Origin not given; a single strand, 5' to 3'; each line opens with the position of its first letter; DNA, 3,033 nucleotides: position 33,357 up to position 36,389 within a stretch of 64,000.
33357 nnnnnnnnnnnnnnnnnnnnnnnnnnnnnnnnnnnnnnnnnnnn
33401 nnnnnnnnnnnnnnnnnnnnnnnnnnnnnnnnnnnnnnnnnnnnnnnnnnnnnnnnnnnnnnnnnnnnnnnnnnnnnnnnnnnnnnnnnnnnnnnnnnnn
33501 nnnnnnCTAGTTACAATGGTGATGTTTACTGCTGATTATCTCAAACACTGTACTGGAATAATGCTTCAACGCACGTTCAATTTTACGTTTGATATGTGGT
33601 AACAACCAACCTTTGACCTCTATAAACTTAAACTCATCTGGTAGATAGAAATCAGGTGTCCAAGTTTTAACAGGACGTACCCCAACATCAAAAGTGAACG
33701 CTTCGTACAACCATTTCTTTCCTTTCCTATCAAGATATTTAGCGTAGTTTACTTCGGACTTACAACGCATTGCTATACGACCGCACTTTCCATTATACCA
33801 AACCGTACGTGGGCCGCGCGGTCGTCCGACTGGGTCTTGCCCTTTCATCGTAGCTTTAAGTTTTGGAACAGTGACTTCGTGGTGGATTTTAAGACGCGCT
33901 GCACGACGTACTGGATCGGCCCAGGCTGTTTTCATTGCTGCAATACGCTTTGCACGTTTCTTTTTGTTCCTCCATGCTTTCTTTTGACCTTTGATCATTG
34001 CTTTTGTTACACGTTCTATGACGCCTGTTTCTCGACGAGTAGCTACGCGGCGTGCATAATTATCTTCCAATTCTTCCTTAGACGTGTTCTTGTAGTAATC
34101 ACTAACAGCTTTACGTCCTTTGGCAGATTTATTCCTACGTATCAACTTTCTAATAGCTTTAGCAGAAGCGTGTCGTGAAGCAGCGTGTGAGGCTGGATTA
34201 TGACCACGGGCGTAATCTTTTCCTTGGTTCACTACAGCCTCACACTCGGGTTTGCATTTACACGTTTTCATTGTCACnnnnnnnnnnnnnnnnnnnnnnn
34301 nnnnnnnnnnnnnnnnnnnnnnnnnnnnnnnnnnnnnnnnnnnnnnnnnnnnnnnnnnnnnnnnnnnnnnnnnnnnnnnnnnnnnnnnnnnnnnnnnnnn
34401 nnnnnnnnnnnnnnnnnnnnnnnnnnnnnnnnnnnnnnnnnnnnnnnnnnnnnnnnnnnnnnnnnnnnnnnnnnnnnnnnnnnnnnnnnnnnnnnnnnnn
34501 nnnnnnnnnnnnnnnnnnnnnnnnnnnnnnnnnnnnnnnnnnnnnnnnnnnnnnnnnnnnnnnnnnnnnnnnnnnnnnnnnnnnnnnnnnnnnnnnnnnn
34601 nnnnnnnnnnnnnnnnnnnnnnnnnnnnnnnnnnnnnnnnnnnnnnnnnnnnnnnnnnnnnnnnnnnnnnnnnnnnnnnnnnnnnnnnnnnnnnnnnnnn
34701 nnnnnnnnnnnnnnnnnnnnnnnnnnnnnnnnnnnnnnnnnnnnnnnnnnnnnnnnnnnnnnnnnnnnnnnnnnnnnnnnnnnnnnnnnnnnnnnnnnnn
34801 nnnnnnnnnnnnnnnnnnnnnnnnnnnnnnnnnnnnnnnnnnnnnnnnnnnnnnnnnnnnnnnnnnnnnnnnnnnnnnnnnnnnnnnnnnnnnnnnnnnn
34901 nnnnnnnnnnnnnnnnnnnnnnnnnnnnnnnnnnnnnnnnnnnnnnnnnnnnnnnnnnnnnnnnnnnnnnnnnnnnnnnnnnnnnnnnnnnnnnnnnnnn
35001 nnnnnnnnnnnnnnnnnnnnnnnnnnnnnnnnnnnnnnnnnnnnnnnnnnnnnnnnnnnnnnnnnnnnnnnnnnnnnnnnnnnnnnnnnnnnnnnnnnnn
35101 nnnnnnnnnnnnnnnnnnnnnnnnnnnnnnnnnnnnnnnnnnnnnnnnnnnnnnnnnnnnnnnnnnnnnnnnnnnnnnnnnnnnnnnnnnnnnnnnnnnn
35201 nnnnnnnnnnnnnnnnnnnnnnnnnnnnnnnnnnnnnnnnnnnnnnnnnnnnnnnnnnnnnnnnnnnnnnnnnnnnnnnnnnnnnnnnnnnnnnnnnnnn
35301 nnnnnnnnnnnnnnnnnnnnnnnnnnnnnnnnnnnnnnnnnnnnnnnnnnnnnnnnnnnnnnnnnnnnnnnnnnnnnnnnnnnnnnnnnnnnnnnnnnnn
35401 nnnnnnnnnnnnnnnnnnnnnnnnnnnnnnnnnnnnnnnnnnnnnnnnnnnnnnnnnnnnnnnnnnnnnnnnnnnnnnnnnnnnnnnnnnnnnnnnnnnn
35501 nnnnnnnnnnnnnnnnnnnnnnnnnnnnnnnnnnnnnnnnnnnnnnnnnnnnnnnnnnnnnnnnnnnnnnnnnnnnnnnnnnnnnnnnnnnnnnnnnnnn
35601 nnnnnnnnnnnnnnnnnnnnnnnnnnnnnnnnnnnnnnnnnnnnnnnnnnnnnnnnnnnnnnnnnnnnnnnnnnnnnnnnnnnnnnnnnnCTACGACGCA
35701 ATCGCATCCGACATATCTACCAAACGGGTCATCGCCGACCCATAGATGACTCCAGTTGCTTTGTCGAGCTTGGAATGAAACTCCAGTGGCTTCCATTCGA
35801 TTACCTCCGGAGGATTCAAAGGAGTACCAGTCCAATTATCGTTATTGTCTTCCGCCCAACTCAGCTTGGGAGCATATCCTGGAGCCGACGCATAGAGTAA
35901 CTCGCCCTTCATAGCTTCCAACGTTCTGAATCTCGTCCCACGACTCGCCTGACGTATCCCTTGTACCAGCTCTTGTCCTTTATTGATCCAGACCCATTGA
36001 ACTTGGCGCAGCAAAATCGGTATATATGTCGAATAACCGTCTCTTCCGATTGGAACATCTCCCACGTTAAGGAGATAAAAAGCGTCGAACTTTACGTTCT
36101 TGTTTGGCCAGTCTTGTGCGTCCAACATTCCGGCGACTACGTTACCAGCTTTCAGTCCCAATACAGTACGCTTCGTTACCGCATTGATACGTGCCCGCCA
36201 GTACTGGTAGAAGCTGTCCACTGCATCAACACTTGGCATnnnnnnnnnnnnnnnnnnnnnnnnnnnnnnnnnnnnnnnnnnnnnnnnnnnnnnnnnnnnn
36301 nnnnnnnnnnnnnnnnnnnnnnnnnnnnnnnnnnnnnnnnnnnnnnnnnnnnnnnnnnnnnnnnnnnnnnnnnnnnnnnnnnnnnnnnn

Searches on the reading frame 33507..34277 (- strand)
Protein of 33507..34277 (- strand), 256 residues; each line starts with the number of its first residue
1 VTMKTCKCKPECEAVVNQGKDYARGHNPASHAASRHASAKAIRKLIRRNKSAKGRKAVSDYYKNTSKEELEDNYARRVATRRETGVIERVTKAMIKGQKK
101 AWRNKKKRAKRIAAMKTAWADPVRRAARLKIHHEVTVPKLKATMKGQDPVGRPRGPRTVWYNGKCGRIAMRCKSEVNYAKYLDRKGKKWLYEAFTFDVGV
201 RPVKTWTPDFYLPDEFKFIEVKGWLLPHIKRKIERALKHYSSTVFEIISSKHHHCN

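Call 6: search_protein_families(library=phrogs, proteins=[window:33507-34277:-], max_evalue=0.01)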
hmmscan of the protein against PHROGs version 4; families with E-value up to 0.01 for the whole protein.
window:33507-34277:- (256 aa): 4 families
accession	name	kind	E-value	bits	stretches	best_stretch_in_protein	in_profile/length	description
phrog_22215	-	unknown function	3.4e-10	41.2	1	167-238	214-289/324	-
phrog_9019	-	DNA, RNA and nucleotide metabolism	2.4e-06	28.6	1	168-245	57-132/160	Holliday junction resolvase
phrog_945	-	DNA, RNA and nucleotide metabolism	2.9e-05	24.8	1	168-233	12-74/145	endonuclease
phrog_21138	-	unknown function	0.00027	22.6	1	170-239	15-83/198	-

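Call 17: search_protein_families(library=pfam, proteins=[window:33507-34277:-], max_evalue=0.1)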
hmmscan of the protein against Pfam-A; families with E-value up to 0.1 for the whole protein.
window:33507-34277:- (256 aa): 1 family
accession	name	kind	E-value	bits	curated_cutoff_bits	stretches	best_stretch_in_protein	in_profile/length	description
PF25310.1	VG15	-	0.015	15.9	26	1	15-133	21-134/212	VG15 protein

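Call 80: search_protein_families(library=ncbifam, proteins=[window:33507-34277:-], max_evalue=0.1)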
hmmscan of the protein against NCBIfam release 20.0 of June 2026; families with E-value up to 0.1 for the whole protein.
window:33507-34277:- (256 aa): 1 family
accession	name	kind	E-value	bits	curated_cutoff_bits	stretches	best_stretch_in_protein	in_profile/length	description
TIGR01418.1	PEP_synth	equivalog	0.017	13.5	739.75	1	35-121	76-157/784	pyruvate, water dikinase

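Call 98: search_protein_families(library=padloc, proteins=[window:33507-34277:-], max_evalue=0.01)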
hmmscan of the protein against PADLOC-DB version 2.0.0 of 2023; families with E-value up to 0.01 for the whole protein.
window:33507-34277:- (256 aa): 0 families
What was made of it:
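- There is no match to PADLOC defence models (call 98).
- Tried and rejected: No hit (call 98).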

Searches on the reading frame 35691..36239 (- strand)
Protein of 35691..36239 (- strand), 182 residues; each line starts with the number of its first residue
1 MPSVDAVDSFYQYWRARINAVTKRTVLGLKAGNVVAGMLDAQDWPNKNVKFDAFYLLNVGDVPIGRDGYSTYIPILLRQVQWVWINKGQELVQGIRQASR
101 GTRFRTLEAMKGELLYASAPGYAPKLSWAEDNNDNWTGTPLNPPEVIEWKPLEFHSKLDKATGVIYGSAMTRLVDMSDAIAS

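Call 6: search_protein_families(library=phrogs, proteins=[window:35691-36239:-], max_evalue=0.01)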
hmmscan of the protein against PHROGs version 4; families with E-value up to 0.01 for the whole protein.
window:35691-36239:- (182 aa): 0 families

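Call 17: search_protein_families(library=pfam, proteins=[window:35691-36239:-], max_evalue=0.1)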
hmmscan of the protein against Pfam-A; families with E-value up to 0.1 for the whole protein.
window:35691-36239:- (182 aa): 0 families

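Call 44: search_solved_structures(query=A3, max_evalue=5)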
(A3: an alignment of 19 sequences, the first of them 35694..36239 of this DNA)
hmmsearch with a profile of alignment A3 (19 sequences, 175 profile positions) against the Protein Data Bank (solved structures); distinct sequences matched with E-value up to 5: 0.

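Call 50: find_homologous_proteins(query=window:35694-36239:-)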
Query window:35694-36239:- (182 aa): 37 proteins with E <= 0.001 among 74 candidates.
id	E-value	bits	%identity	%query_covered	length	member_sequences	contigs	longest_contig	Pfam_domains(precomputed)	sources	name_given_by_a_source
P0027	1.4e-119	415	100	100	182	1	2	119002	-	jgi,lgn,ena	jgi:hypothetical protein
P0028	2.4e-74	267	68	100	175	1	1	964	-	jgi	jgi:hypothetical protein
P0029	1.0e-64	236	59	99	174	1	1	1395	-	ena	-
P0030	1.2e-63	232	59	100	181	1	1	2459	-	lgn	-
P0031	2.6e-61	225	57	98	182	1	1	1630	-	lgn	-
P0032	1.4e-59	219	56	98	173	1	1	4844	-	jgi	jgi:hypothetical protein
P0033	1.7e-57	212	60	85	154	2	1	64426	-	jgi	jgi:hypothetical protein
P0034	3.5e-57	211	54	100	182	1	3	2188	-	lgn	-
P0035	1.7e-56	209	55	98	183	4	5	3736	-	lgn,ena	-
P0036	1.3e-55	206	55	98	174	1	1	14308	-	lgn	-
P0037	3.4e-55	205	53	100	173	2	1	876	-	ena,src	-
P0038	1.4e-54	203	52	98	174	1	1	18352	-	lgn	-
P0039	2.7e-53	198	53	98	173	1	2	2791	-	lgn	-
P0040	3.1e-53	198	52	98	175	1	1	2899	-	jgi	jgi:hypothetical protein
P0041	4.9e-53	198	51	100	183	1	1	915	-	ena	-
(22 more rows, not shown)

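Call 59: predict_structure(alignment_id=A5)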
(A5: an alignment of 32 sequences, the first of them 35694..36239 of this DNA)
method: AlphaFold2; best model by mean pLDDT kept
length: 182 residues; sequences in the alignment: 32
mean_pLDDT: 82.8   pTM: 0.79
mean pLDDT of the five models: 82.8, 81.7, 81.2, 80.7, 79.6
residues with pLDDT >= 90: 70; 70-90: 79; 50-70: 33; < 50: 0
segments of 3 or more residues with pLDDT < 50: none
pLDDT, mean of each block of 10 residues (from residue 1): 82 90 58 79 88 92 75 83 85 61 83 91 91 86 89 92 90 82 58
secondary structure, 60 per line:
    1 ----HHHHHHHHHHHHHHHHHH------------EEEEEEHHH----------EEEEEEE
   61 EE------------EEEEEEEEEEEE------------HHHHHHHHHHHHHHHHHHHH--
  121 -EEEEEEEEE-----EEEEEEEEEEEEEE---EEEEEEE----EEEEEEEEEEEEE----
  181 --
elements in order: H5-22 E35-40 E54-62 E75-86 H99-118 E122-130 E136-149 E153-159 E164-176
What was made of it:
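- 35691..36239 (-): Downstream neighbour g182: tail terminator protein; it starts 8 nt after the PRP stop, and its GAGGA ribosome-binding site overlaps that stop. AF2 model with pLDDT 82.8 (call 59).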

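Call 63: fold_search(model_id=the predicted structure, library=pdb)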
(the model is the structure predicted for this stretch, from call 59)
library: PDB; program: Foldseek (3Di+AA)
matches with E <= 10: 1064; with E <= 0.001: 13
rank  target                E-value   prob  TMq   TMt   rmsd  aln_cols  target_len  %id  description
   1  9ilv_A                1.1e-05  1.00  0.54  0.59   6.6       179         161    8  Structure of the bacteriophage T5 connector complex (released 2024-09-04)
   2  8hqo_a                6.1e-05  1.00  0.51  0.56   6.2       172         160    8  Neck of DT57C bacteriophage in the full state (released 2023-12-13)
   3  8bcp_A                6.5e-05  1.00  0.50  0.55   6.5       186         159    7  Cryo-EM structure of the proximal end of bacteriophage T5 tail : p142 tail terminator protein hexamer and pb6 tail tub (released 2023-11-01)
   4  8bcu_A                1.0e-04  1.00  0.52  0.58   6.4       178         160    8  Cryo-EM structure of the proximal end of bacteriophage T5 tail, after interaction with its receptor : p142 tail termin (released 2023-11-01)
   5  8bcp_B                1.6e-04  1.00  0.56  0.63   5.8       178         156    7  Cryo-EM structure of the proximal end of bacteriophage T5 tail : p142 tail terminator protein hexamer and pb6 tail tub (released 2023-11-01)
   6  8fvh_M                1.8e-04  0.95  0.34  0.34  11.2       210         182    8  Pseudomonas phage E217 neck (portal, head-to-tail connector, collar and gateway proteins) (released 2023-07-26)
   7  9m6x_M                3.7e-04  1.00  0.36  0.46   9.6       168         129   10  Cryo-EM structure of bacteriophage NF5 neck (released 2025-12-17)
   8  8kef_a                6.1e-04  0.96  0.30  0.25   8.8       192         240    9  Cyanophage A-1(L) neck/gp7-terminator (released 2024-04-17)
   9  9b42_G                6.5e-04  0.97  0.38  0.38  12.1       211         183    9  Pseudomonas phage Pa193 neck and extended tail (collar, gateway, tail tube, and sheath proteins) (released 2024-10-16)
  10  9gb5_H                6.9e-04  1.00  0.46  0.33   6.0       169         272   10  Contracted phiCD508 neck (released 2025-03-26)
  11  4huh_B                6.9e-04  0.99  0.33  0.30  11.2       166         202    7  Structure of the bacteriophage T4 tail terminator protein, gp15 (C-terminal truncation mutant 1-261). (released 2013-02-27)
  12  9lwa_B                8.3e-04  1.00  0.37  0.46   6.3       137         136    6  Bacteriophage Mycofy1 distal head-to-tail interface (C6 symmetry) (released 2025-04-16)
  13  4hud_A                8.3e-04  0.97  0.30  0.27  11.9       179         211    7  Structure of the bacteriophage T4 tail terminator protein, gp15. (released 2013-02-27)
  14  9lbn_K                1.1e-03  1.00  0.32  0.45   7.1       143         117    8  The composite cryo-EM structure of the head-to-tail connector and head-proximal tail components of bacteriophage phiXa (released 2025-05-07)
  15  4huh_C                1.4e-03  0.98  0.32  0.30  11.2       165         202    7  Structure of the bacteriophage T4 tail terminator protein, gp15 (C-terminal truncation mutant 1-261). (released 2013-02-27)
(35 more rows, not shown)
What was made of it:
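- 35691..36239 (-): Top Foldseek PDB hits are T5 p142 (9ilv, 8bcp), DT57C neck, lambda gpU, T4 gp15 and the Mu terminator (call 63).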

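Call 80: search_protein_families(library=ncbifam, proteins=[window:35691-36239:-], max_evalue=0.1)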
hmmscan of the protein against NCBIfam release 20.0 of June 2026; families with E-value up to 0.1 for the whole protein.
window:35691-36239:- (182 aa): 0 families
